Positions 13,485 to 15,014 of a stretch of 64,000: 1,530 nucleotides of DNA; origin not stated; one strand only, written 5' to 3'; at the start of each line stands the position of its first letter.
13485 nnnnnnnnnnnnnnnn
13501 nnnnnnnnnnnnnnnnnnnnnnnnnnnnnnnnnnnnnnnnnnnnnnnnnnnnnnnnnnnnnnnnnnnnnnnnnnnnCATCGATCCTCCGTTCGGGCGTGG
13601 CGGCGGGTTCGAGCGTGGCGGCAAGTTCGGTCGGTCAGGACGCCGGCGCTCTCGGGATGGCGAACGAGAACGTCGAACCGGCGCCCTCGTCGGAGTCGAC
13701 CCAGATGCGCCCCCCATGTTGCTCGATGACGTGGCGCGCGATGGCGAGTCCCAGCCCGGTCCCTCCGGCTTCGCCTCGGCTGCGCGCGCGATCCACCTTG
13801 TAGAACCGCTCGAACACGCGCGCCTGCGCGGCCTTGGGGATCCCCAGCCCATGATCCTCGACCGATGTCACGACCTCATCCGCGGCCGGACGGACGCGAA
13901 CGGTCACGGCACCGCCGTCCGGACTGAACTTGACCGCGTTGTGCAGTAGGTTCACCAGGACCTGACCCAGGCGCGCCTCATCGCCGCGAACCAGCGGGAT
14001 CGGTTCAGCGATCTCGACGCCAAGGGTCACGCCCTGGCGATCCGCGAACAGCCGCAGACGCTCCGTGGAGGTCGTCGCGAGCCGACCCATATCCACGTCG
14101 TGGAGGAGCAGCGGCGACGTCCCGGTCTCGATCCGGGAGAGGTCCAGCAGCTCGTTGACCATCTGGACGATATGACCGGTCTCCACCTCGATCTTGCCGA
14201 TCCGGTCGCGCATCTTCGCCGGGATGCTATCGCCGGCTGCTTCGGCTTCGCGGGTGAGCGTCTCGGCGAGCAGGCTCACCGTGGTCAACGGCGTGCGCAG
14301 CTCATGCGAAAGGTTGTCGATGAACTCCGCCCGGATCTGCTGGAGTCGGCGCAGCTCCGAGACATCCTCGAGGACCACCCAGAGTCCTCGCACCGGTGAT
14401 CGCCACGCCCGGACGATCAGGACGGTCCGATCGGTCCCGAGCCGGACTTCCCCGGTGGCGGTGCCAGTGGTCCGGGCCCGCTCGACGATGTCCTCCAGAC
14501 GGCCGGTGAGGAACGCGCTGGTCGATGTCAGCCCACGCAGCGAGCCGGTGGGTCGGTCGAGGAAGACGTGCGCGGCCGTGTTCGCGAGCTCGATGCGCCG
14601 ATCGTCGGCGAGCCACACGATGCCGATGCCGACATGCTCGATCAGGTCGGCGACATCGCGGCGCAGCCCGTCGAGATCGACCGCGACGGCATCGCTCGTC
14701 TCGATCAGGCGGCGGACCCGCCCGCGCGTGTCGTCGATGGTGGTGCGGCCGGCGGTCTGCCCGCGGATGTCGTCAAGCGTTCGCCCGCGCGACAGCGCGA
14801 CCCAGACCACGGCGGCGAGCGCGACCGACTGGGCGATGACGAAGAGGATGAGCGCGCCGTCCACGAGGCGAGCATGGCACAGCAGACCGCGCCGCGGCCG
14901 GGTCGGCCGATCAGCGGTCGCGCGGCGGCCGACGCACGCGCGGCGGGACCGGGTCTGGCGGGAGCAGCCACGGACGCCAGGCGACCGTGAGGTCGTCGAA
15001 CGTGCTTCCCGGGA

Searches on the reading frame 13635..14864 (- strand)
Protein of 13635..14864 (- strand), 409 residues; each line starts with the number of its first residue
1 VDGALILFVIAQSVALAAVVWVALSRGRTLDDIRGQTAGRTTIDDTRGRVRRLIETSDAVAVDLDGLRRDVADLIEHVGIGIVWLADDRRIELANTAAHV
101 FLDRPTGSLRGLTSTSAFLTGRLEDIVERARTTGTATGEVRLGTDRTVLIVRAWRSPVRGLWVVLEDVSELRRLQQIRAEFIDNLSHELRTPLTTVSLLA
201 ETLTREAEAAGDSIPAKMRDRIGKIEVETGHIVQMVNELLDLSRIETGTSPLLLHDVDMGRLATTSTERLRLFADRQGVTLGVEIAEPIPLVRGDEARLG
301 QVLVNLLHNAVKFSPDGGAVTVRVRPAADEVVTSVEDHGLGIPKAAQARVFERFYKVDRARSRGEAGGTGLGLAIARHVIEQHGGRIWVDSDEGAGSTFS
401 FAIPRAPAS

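Call 59: search_protein_families(library=pfam, proteins=[window:13635-14864:-])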
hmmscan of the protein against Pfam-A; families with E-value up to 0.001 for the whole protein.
window:13635-14864:- (409 aa): 2 families
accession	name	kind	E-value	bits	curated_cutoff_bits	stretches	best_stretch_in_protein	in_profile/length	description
PF02518.31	HATPase_c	-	1.7e-32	112.6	26.4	1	294-406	1-110/111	Histidine kinase-, DNA gyrase B-, and HSP90-like ATPase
PF00512.31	HisKA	-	1e-16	61.2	26.9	1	178-248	2-66/66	His Kinase A (phospho-acceptor) domain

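Call 71: search_protein_families(library=ncbifam, proteins=[window:13635-14864:-], max_evalue=1e-10)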
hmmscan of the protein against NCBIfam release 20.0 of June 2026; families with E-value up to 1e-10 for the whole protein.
window:13635-14864:- (409 aa): 71 families (the best 25 are shown)
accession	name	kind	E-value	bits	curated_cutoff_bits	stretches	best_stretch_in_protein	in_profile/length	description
NF046044.1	PnpS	equivalog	2.5e-79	267.1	400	1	45-404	31-390/390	two-component system histidine kinase PnpS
NF033092.0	HK_WalK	equivalog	2.6e-72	244.3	725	1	68-404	257-593/594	cell wall metabolism sensor histidine kinase WalK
TIGR02966.1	phoR_proteo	equivalog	1e-70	238.4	334.2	1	70-402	7-332/333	phosphate regulon sensor histidine kinase PhoR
NF033093.1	HK_VicK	exception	2.8e-52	177.9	680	1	157-404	188-434/448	cell wall metabolism sensor histidine kinase VicK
NF040691.1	MtrAB_MtrB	equivalog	1.6e-47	162.7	450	1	167-407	260-494/507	MtrAB system histidine kinase MtrB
NF006800.0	PRK09303.1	equivalog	4.8e-46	157.4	342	1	170-404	143-376/383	histidine kinase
NF041735.1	hist_kin_RppB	equivalog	1e-44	153.1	400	1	179-404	217-438/438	two-component system sensor histidine kinase RppB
TIGR02956.1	TMAO_torS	equivalog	3.3e-44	151.3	676.5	1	178-404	464-681/967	TMAO reductase system sensor histidine kinase/response regulator TorS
NF008235.0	PRK11006.1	equivalog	1.2e-43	149.5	390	1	159-405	185-423/431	phosphate regulon sensor histidine kinase PhoR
NF047874.1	MASE3_PAS_HK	subfamily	9.7e-43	146.9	560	1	168-405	388-625/655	MASE3 domain-containing sensor histidine kinase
NF045911.1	TCSHisKinNblS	equivalog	8.9e-42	143.2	1000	1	151-403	361-618/621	two-component system sensor histidine kinase NblS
TIGR01386.1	cztS_silS_copS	subfamily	1.9e-41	142.5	292.55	1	179-404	242-457/457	heavy metal sensor histidine kinase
NF008312.0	PRK11100.1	equivalog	3.6e-41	141.5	356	1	179-405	257-474/477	two-component system sensor histidine kinase CreC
NF041880.1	EPS_EpsF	equivalog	7.2e-41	140.2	900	1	168-404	264-492/492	response regulator EpsF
NF008302.0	PRK11091.1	equivalog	4.7e-39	134.2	838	1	174-404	279-504/779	aerobic respiration two-component sensor histidine kinase ArcB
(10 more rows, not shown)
